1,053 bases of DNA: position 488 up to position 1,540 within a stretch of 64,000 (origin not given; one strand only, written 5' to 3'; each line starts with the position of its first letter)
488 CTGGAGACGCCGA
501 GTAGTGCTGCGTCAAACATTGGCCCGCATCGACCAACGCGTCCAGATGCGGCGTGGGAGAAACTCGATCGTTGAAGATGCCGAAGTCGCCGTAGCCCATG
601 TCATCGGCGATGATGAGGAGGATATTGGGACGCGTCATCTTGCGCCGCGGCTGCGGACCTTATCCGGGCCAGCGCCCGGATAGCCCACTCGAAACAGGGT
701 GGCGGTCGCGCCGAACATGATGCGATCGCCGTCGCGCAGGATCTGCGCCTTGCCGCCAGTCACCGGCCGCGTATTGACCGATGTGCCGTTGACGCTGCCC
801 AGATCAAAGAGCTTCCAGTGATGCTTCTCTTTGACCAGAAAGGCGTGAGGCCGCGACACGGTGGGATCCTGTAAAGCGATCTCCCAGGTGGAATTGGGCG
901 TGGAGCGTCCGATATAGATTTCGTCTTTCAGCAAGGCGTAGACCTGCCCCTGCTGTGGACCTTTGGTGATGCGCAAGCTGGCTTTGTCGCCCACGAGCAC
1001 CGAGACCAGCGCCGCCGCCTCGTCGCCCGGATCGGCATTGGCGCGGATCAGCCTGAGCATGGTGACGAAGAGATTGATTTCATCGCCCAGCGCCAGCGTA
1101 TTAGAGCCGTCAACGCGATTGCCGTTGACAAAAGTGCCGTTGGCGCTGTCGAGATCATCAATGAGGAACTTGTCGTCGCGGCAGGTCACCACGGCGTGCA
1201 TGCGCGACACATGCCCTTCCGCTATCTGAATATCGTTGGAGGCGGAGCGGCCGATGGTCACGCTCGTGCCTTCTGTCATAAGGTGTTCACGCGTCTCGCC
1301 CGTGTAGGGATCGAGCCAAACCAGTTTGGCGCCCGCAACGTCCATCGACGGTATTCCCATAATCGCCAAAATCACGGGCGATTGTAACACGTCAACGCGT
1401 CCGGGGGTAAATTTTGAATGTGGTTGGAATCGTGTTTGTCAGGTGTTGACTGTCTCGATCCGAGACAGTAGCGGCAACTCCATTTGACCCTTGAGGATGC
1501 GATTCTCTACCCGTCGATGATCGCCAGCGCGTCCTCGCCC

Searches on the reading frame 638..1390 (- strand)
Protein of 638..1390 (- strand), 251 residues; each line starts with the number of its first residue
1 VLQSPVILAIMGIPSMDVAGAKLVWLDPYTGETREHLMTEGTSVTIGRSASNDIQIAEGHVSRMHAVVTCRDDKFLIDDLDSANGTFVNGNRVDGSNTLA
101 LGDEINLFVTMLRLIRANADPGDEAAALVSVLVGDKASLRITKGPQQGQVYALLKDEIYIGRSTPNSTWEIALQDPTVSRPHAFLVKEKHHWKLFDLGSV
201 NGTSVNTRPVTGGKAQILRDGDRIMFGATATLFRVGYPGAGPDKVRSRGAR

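Call 73: search_protein_families(library=padloc, alignment_id=A4, max_evalue=1e-10)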
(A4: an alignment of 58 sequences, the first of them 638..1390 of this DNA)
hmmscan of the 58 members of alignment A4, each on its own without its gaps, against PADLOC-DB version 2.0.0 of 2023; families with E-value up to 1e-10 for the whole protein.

A. member 1, window:638-1390:- (251 aa): 0 families

B. families by the number of members that match (of 58 scanned): 6 families
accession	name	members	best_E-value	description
PDLC04135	mad3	1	4.1e-33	mads_3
PDLC03014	subtilase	1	1.5e-26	-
PDLC04134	mad2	1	7.7e-20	mads_2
PDLC04140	mad8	1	1.6e-11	mads_8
PDLC04138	mad6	1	2.8e-11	mads_6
PDLC04042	PD-T4-6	1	8.6e-11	-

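Call 74: search_protein_families(library=pfam, alignment_id=A4, max_evalue=1e-10)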
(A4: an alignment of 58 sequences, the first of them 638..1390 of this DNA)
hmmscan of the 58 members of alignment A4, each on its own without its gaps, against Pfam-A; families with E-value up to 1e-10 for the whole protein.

A. member 1, window:638-1390:- (251 aa): 2 families
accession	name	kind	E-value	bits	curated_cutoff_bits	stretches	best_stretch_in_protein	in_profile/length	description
PF00498.31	FHA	-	1.3e-37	128.4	20.7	2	44-107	1-66/67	FHA domain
PF16697.10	Yop-YscD_cpl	-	8.4e-29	100.1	33.2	1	140-233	1-90/94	Inner membrane component of T3SS, cytoplasmic domain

B. families by the number of members that match (of 58 scanned): 60 families (the first 25 are shown)
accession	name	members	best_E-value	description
PF01053.26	Cys_Met_Meta_PP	1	1.6e-134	Cys/Met metabolism PLP-dependent enzyme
PF01406.26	tRNA-synt_1e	1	7.9e-110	tRNA synthetases class I (C) catalytic domain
PF01144.29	CoA_trans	1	1.5e-97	Coenzyme A transferase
PF00108.29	Thiolase_N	1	1.4e-75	Thiolase, N-terminal domain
PF03649.18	UPF0014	1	1.2e-73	Uncharacterised protein family (UPF0014)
PF00378.25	ECH_1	1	6.6e-73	Enoyl-CoA hydratase/isomerase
PF01746.26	tRNA_m1G_MT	1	3e-61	tRNA (Guanine-1)-methyltransferase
PF07995.17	GSDH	1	2.5e-60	Glucose / Sorbosone dehydrogenase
PF01996.21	F420_ligase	1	5.2e-60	F420-0:Gamma-glutamyl ligase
PF06224.18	AlkZ-like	1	1.1e-59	DNA glycosylase AlkZ-like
PF01135.25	PCMT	1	8.1e-58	Protein-L-isoaspartate(D-aspartate) O-methyltransferase (PCMT)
PF01931.24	NTPase_I-T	1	1.6e-55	Protein of unknown function DUF84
PF00082.27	Peptidase_S8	1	6.1e-50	Subtilase family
PF00795.27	CN_hydrolase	1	2.6e-49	Carbon-nitrogen hydrolase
PF07690.21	MFS_1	1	3.1e-49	Major Facilitator Superfamily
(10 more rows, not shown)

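Call 76: search_protein_families(library=padloc, proteins=[window:638-1390:-], max_evalue=1e-8)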
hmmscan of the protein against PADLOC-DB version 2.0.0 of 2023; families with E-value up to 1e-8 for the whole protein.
window:638-1390:- (251 aa): 0 families
